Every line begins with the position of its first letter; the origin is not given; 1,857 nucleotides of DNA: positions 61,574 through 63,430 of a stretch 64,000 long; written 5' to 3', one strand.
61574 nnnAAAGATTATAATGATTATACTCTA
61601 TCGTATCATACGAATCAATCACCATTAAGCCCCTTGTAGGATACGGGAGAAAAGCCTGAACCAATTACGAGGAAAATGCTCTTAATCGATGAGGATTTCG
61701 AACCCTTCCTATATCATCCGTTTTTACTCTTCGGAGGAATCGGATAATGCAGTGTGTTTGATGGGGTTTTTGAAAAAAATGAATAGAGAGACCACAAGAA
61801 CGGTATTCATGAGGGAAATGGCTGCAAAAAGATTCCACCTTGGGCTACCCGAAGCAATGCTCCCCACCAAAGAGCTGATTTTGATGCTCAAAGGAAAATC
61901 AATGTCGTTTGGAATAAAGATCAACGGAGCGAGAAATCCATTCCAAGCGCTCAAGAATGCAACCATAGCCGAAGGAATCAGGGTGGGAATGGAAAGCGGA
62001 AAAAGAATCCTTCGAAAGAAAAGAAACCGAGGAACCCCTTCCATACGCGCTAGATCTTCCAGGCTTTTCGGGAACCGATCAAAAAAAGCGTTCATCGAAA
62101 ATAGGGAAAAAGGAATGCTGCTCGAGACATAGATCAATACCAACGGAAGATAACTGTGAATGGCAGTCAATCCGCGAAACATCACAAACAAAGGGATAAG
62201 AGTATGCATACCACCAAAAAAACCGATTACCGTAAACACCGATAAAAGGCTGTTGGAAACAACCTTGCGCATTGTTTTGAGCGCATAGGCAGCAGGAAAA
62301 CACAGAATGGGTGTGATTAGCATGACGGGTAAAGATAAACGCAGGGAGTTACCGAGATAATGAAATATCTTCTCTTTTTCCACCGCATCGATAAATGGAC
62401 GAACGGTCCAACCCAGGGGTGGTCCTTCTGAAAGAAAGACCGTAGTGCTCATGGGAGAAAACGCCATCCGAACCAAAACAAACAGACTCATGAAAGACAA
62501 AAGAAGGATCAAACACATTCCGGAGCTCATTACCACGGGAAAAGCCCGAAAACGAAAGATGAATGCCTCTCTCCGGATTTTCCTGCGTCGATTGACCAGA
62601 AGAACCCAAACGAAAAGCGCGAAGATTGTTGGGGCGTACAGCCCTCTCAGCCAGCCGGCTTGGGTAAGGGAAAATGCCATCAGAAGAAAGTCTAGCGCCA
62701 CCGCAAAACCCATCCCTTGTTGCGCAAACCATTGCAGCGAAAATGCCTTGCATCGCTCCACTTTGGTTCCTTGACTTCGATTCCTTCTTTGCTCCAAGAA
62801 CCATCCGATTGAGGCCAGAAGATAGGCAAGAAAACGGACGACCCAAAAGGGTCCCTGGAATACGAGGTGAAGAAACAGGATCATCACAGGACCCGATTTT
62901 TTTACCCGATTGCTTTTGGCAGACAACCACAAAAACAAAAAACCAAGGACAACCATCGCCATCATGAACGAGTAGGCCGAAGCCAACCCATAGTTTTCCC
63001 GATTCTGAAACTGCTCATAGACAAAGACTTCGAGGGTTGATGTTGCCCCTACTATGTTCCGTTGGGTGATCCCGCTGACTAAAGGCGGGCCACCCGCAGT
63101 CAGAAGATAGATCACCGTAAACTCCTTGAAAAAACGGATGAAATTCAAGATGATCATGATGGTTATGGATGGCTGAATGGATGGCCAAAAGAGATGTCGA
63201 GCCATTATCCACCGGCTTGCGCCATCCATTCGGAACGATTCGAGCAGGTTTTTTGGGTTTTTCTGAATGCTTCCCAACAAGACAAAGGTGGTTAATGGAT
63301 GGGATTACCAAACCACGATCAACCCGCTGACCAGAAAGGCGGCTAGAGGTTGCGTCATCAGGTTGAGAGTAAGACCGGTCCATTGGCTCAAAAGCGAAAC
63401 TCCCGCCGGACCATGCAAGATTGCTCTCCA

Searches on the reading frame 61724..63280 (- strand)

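Call 49: search_protein_families(library=pfam, proteins=[window:61724-63280:-])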
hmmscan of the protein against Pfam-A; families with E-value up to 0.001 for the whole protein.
window:61724-63280:- (518 aa): 1 family
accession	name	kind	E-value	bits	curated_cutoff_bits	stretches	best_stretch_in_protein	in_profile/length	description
PF00528.27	BPD_transp_1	-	9.4e-19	68.3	26.4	2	343-503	17-175/184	Binding-protein-dependent transport system inner membrane component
